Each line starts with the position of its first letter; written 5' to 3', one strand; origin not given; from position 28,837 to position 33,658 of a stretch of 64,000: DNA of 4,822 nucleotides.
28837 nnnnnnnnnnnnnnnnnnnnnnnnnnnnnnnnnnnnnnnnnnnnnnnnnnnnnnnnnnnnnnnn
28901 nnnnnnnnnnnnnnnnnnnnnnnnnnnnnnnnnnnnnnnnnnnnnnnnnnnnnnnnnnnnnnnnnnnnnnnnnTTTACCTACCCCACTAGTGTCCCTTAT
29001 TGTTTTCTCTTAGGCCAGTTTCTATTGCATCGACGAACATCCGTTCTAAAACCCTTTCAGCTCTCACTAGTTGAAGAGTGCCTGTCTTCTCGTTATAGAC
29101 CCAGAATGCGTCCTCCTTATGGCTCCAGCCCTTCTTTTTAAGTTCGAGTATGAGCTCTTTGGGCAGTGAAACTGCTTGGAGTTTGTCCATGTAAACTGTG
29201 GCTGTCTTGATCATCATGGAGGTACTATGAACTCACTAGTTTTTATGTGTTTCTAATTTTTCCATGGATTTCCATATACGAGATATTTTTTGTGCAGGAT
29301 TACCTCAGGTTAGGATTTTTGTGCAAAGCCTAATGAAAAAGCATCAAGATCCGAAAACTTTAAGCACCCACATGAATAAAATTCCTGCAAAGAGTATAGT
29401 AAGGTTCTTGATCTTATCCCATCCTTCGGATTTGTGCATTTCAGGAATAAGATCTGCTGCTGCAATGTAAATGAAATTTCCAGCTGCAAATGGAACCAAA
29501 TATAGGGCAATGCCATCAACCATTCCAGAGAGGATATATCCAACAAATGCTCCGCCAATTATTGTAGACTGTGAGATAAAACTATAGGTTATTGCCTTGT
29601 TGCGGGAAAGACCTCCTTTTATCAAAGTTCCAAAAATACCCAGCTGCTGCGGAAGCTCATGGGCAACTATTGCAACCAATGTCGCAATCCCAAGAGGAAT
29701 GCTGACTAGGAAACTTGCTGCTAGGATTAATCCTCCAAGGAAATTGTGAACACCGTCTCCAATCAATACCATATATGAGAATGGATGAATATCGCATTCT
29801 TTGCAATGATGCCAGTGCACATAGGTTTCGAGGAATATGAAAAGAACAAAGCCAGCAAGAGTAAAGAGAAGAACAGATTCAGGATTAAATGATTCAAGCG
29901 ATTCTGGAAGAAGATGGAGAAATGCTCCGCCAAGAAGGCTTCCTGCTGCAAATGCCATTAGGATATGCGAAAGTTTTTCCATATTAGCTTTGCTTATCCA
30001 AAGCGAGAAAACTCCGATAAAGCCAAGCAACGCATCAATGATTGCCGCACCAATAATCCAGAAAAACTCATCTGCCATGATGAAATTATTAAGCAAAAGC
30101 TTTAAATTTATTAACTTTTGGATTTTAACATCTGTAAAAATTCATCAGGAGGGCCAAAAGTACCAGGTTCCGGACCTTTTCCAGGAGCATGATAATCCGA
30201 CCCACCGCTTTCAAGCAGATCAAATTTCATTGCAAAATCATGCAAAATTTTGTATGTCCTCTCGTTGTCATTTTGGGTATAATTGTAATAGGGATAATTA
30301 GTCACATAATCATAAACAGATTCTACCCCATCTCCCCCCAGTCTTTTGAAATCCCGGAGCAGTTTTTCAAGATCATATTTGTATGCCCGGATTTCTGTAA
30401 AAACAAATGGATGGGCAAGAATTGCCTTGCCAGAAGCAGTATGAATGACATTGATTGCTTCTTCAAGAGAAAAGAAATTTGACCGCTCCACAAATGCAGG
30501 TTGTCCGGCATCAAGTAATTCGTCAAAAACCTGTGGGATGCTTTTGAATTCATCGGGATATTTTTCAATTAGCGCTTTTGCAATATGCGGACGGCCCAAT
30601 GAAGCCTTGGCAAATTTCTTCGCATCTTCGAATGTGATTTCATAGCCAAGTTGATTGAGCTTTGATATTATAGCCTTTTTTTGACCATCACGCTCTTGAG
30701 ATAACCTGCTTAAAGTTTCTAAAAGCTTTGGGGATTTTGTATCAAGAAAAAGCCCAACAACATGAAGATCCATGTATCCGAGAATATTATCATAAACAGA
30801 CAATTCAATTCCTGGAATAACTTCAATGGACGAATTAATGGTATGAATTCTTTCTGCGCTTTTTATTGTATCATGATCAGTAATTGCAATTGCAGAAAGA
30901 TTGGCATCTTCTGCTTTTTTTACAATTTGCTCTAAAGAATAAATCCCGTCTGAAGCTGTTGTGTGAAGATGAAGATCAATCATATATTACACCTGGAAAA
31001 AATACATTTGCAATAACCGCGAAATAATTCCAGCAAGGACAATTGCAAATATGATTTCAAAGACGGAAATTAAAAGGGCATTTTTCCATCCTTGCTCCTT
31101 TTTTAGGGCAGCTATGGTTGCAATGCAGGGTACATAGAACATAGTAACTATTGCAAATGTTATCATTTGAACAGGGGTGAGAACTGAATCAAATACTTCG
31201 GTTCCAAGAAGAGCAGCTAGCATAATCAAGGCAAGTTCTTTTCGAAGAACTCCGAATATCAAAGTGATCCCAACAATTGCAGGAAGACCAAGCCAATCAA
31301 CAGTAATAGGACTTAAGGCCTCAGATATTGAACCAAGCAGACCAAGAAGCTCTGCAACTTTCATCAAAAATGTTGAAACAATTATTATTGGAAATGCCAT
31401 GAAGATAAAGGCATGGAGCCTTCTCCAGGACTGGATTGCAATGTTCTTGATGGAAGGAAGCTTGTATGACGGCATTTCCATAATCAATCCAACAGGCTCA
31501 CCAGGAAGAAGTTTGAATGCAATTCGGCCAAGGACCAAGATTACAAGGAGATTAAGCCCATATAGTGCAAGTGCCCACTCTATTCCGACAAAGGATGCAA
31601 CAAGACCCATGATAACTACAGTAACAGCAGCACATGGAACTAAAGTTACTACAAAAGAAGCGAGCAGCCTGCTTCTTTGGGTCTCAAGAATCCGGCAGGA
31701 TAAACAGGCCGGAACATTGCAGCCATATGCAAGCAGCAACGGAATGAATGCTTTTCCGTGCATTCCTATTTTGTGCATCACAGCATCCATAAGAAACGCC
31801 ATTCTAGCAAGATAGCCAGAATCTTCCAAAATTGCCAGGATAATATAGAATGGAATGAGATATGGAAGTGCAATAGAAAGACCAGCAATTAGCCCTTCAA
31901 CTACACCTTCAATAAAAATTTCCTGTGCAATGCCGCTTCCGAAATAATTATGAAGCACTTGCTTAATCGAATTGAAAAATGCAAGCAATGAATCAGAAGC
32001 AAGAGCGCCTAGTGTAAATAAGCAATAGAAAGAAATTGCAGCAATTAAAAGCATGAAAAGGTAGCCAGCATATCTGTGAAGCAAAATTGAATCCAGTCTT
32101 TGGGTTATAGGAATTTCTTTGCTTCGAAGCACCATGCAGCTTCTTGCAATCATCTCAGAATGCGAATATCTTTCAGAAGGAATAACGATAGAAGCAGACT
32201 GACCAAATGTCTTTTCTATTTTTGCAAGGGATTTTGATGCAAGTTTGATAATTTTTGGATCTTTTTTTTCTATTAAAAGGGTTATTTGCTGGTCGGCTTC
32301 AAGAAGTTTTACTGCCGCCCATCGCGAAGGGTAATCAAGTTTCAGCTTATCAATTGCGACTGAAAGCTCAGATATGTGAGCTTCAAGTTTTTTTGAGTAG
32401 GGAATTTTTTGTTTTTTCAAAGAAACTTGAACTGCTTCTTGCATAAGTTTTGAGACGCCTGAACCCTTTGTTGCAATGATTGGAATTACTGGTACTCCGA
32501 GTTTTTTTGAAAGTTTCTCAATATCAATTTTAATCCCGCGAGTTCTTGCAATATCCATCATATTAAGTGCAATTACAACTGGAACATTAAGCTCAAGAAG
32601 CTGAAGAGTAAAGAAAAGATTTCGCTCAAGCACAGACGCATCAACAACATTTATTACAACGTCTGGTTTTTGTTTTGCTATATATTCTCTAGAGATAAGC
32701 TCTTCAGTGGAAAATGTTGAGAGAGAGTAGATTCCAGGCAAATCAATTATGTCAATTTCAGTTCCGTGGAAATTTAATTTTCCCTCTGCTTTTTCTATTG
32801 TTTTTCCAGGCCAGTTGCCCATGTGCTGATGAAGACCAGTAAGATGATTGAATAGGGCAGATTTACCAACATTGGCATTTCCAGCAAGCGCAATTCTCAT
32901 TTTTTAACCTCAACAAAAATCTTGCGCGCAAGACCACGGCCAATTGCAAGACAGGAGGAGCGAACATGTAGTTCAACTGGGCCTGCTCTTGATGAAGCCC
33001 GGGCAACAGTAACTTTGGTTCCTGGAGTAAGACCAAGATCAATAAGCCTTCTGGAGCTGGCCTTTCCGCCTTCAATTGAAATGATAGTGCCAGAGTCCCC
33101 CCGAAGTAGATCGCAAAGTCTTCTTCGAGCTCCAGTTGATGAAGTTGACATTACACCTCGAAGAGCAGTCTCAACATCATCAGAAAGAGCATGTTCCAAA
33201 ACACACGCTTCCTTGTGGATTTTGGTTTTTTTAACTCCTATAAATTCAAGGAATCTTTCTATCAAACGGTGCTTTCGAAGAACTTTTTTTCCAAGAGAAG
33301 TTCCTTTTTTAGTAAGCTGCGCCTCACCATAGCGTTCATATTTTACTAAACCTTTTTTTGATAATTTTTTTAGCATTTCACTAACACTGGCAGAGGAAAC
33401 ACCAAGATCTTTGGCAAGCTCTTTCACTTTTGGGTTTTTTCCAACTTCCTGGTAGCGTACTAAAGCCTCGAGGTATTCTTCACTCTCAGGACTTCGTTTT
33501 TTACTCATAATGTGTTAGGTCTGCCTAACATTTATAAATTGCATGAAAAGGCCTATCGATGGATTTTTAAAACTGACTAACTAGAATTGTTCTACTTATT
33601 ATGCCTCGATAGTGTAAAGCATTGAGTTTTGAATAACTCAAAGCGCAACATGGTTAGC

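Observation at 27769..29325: Tight three-gene cassette (AbrB-like / acylphosphatase-fold plus coiled coil / Panacea-like): candidate undescribed toxin-antitoxin or defence module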

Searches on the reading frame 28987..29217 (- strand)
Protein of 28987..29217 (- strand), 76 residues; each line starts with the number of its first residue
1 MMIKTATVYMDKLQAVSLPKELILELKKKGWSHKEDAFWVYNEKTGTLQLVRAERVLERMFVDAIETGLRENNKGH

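Call 3: search_protein_families(library=pfam, proteins=[window:28987-29217:-], max_evalue=1)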
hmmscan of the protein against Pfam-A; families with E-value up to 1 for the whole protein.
window:28987-29217:- (76 aa): 0 families

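Call 4: search_protein_families(library=ncbifam, proteins=[window:28987-29217:-], max_evalue=1)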
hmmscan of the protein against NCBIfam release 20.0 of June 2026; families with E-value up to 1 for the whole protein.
window:28987-29217:- (76 aa): 0 families

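Call 5: search_protein_families(library=padloc, proteins=[window:28987-29217:-], max_evalue=1)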
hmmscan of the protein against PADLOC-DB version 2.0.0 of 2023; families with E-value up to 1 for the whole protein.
window:28987-29217:- (76 aa): 1 family
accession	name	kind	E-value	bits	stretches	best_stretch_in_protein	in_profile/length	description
PDLC03387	MTase_II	-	0.023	11.8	1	14-61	123-170/289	Type II methyltransferase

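Call 8: search_protein_families(library=phrogs, proteins=[window:28987-29217:-], max_evalue=1)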
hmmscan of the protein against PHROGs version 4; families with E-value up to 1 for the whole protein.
window:28987-29217:- (76 aa): 1 family
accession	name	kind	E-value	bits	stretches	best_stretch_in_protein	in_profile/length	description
phrog_36310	-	unknown function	0.069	14.2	1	34-47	28-41/56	-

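Call 14: find_homologous_proteins(query=window:28987-29217:-, max_evalue=1)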
Query window:28987-29217:- (76 aa): 1 proteins with E <= 1 among 1 candidates.
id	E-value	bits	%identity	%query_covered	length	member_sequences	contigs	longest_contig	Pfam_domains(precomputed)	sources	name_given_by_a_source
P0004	9.7e-43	160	100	100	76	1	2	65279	-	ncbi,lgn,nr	ncbi:hypothetical protein KKE92_01325 [Candidatus Micrarchaeota archaeon]|nr:hypothetical protein [C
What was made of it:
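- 28987..29217 (-): g1: 76-aa orphan protein, a possible small DNA-binding regulator (AbrB/SpoVT-like topology suggested, not established). No homologue other than itself (call 14).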

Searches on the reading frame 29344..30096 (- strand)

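Call 34: search_protein_families(library=pfam, proteins=[window:29344-30096:-], max_evalue=0.001)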
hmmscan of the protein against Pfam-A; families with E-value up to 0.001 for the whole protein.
window:29344-30096:- (250 aa): 1 family
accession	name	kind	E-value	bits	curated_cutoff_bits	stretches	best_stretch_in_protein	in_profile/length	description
PF02535.28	Zip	-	8.5e-36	124.2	35.1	2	103-245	174-322/323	ZIP Zinc transporter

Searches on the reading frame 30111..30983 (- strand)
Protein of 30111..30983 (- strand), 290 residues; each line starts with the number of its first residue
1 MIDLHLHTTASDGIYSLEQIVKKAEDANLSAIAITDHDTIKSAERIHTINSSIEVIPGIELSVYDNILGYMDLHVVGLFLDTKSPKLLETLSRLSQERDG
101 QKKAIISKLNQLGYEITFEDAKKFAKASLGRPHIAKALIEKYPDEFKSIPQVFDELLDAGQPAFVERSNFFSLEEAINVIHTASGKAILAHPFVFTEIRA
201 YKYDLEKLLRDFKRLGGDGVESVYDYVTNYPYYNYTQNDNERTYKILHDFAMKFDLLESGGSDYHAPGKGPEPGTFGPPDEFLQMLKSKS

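Call 34: search_protein_families(library=pfam, proteins=[window:30111-30983:-], max_evalue=0.001)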
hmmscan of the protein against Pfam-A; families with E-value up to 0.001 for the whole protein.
window:30111-30983:- (290 aa): 1 family
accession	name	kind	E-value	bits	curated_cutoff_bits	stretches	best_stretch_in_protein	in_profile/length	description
PF02811.25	PHP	-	4.8e-11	43.7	26.4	1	3-142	1-114/164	PHP domain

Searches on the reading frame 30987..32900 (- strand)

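Call 34: search_protein_families(library=pfam, proteins=[window:30987-32900:-], max_evalue=0.001)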
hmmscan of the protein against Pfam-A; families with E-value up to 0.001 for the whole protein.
window:30987-32900:- (637 aa): 10 families
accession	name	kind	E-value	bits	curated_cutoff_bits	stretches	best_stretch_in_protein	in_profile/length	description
PF02421.24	FeoB_N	-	2.5e-66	222.4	27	1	2-155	2-155/156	Ferrous iron transport protein B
PF07670.19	Gate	-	1.5e-31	109.4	29.6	2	343-436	3-103/104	Nucleoside recognition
PF01926.29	MMR_HSR1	-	2.8e-20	72.9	21.9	1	2-113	1-112/113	50S ribosome-binding GTPase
PF17910.6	FeoB_Cyto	-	1.4e-16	61.1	23.4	1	168-256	1-89/90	FeoB cytosolic helical domain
PF07664.17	FeoB_C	-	7.5e-14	51.6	26.6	1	444-494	2-54/54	Ferrous iron transport protein B C terminus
PF00009.33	GTP_EFTU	-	2.1e-07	31.2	26.5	1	32-158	54-184/188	Elongation factor Tu GTP binding domain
PF09439.16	SRPRB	-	9.1e-05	22.3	25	1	3-102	6-96/178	Signal recognition particle receptor beta subunit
PF04548.22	AIG1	-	0.00016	21.5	27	1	2-91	2-96/212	AIG1 family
PF03193.22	RsgA_GTPase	-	0.00019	21.7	30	0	89-155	40-103/174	RsgA GTPase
PF00350.29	Dynamin_N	-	0.00045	20.7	27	0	42-90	96-140/168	Dynamin family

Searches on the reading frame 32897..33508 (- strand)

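Call 34: search_protein_families(library=pfam, proteins=[window:32897-33508:-], max_evalue=0.001)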
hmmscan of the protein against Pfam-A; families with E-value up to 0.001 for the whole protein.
window:32897-33508:- (203 aa): 16 families
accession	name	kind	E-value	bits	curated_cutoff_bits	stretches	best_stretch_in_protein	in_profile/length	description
PF02742.21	Fe_dep_repr_C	-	3.8e-18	65.7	27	1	66-119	1-55/70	Iron dependent repressor, metal binding and dimerisation domain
PF04023.20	FeoA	-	5.3e-18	65.3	23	1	130-200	2-73/74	FeoA domain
PF01325.25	Fe_dep_repress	-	2.6e-16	60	26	1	7-61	4-58/60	Iron dependent repressor, N-terminal DNA binding domain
PF01047.28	MarR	-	1.3e-06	28.6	24.6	1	25-56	17-48/59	MarR family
PF01978.25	TrmB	-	9.8e-06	25.8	25.6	1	26-59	23-56/68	Sugar-specific transcriptional regulator TrmB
PF12802.13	MarR_2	-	2.2e-05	24.9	27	1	27-59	22-54/61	MarR family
PF01022.26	HTH_5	-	2.8e-05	24.3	22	1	27-57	17-47/47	Bacterial regulatory protein, arsR family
PF13412.12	HTH_24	-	5.9e-05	23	21.9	1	29-56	21-48/48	Winged helix-turn-helix DNA-binding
PF13545.12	HTH_Crp_2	-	7e-05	23.1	27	1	27-59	24-55/70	Crp-like helix-turn-helix domain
PF01726.22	LexA_DNA_bind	-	7.7e-05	22.8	23.7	1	20-57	20-58/65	LexA DNA binding domain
PF13730.12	HTH_36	-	0.00014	22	25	1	18-55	16-55/55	Helix-turn-helix domain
PF00392.27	GntR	-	0.00016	21.7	27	1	26-57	25-56/64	Bacterial regulatory proteins, gntR family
PF04539.22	Sigma70_r3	-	0.00041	20.8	25.3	1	19-47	14-42/78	Sigma-70 region 3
PF09339.16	HTH_IclR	-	0.00045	20.4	22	1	27-58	20-51/52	IclR helix-turn-helix domain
PF10668.15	Phage_terminase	-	0.00057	20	22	0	1-43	1-40/67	Phage terminase small subunit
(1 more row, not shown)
